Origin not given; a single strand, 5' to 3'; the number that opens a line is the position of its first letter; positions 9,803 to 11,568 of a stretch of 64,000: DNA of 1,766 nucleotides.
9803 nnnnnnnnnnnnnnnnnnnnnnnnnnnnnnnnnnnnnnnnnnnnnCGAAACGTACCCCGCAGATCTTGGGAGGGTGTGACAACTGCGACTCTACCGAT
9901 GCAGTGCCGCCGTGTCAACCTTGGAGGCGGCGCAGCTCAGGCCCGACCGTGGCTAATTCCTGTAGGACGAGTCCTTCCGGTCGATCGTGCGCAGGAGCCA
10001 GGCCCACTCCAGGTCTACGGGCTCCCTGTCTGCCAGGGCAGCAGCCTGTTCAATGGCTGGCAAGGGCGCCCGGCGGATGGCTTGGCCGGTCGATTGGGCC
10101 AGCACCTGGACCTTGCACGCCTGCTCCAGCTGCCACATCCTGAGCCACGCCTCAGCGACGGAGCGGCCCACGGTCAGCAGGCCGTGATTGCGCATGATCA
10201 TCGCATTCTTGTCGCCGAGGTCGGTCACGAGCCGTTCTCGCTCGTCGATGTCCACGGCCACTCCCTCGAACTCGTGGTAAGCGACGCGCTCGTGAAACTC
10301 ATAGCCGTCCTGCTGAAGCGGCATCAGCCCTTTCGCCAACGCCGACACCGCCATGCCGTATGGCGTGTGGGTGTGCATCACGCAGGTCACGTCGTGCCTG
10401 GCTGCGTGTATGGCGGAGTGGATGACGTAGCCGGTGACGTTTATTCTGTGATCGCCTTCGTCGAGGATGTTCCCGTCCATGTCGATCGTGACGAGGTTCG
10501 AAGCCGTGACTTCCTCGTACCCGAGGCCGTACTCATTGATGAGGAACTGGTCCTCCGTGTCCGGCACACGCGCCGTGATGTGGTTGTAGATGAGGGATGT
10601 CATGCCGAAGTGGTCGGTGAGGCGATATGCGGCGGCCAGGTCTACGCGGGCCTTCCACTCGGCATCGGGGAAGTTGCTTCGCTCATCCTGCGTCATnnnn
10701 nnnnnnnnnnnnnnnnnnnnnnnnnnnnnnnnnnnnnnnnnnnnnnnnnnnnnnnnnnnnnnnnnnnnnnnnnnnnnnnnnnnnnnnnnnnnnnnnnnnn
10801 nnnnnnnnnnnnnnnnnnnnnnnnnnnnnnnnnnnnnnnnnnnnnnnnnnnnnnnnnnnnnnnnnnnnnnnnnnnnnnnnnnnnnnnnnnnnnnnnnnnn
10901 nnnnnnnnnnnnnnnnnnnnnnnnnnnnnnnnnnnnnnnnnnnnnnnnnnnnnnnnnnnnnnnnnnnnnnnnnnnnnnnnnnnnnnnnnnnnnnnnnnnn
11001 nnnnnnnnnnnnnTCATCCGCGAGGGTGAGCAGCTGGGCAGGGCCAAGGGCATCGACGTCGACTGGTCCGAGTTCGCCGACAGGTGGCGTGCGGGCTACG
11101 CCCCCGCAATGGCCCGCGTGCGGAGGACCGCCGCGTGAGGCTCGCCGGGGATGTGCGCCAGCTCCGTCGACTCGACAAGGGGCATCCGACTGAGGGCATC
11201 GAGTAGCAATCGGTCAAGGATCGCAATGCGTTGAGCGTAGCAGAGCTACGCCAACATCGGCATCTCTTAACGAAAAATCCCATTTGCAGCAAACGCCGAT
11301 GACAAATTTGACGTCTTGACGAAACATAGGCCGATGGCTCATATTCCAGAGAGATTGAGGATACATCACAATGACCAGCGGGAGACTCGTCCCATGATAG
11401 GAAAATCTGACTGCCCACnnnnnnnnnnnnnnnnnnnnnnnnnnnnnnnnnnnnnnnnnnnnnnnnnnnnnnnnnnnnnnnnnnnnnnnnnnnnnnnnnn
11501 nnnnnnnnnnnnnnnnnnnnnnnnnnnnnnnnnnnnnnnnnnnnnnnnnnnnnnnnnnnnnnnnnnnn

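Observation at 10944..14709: About 3.4-kb AT-richer island bracketed by two diverged copies of the 5' end of a haloacid dehalogenase gene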

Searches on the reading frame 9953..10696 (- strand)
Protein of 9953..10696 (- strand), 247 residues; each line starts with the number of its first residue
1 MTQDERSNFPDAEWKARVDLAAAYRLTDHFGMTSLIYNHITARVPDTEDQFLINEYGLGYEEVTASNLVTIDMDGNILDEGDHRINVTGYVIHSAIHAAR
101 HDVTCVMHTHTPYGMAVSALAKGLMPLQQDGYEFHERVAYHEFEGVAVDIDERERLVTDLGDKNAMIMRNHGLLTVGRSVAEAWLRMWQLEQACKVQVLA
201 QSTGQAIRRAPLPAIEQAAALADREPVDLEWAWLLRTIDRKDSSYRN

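Call 5: search_protein_families(library=pfam, proteins=[window:9953-10696:-], max_evalue=0.01)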
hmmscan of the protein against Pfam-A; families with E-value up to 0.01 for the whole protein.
window:9953-10696:- (247 aa): 1 family
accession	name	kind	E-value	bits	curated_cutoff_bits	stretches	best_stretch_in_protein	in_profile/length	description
PF00596.27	Aldolase_II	-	1.9e-51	175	22.2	1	19-198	2-183/183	Class II Aldolase and Adducin N-terminal domain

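Call 16: find_encoding_contigs(protein=window:9953-10696:-, flank=10000, max_places=10)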
Protein window:9953-10696:- (247 aa): 8 contigs read that carry it; 2 places shown.
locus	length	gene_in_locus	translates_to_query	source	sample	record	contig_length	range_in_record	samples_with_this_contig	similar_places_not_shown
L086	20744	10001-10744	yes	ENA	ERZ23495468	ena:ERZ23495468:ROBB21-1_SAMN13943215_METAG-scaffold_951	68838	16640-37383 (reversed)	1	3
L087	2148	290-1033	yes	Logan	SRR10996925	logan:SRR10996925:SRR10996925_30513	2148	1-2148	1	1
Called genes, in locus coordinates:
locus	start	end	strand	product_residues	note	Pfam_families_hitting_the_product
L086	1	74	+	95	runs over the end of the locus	PF07045:DUF1330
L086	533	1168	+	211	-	PF10502:Peptidase_S26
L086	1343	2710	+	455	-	PF01266:DAO (weak), PF01593:Amino_oxidase, PF07992:Pyr_redox_2 (faint), PF13450:NAD_binding_8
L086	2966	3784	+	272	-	-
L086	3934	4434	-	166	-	PF00484:Pro_CA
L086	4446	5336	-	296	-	PF08450:SGL, PF01436:NHL (faint)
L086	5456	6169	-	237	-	PF00702:Hydrolase, PF13419:HAD_2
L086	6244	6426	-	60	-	PF01381:HTH_3, PF12844:HTH_19 (weak), PF13443:HTH_26 (weak), PF13560:HTH_31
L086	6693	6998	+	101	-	PF12869:tRNA_anti-like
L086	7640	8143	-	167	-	PF18735:HEPN_RiboL-PSP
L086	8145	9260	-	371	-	PF03235:GmrSD_N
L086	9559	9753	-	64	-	-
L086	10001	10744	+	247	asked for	PF00596:Aldolase_II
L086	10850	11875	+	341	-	PF02353:CMAS, PF01209:Ubie_methyltran (weak), PF13489:Methyltransf_23, PF13847:Methyltransf_31, PF08241:Methyltransf_11, PF08242:Methyltransf_12, PF13649:Methyltransf_25, PF08498:Sterol_MT_C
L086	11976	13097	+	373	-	PF02625:XdhC_CoxI, PF13478:XdhC_C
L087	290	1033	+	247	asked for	PF00596:Aldolase_II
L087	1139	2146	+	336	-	?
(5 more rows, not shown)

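Call 31: find_related_loci(query=window:9953-10696:-, collection=metagenome_contigs, flank=8000)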
Query window:9953-10696:- (247 aa) in metagenome_contigs; peptide patterns used: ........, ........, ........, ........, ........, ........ (x = any residue, [..] = any of these).
65 stretches matched a pattern; 4 encode a relative of the query (tblastn E <= 1e-3); 4 distinct loci.
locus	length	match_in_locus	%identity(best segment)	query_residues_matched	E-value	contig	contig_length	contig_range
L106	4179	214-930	66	9-247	9e-114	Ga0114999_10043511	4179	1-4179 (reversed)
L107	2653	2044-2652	71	9-211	2e-107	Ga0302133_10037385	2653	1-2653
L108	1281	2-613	65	44-247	2e-100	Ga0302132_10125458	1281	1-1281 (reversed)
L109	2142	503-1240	52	6-247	2e-82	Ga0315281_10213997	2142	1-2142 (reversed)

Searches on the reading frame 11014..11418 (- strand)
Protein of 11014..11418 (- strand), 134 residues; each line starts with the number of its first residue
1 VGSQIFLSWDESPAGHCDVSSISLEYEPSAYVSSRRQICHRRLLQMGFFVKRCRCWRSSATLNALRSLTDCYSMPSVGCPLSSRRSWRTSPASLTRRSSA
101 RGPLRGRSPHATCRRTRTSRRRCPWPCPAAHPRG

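Call 5: search_protein_families(library=pfam, proteins=[window:11014-11418:-], max_evalue=0.01)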
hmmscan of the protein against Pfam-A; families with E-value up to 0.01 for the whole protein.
window:11014-11418:- (134 aa): 0 families
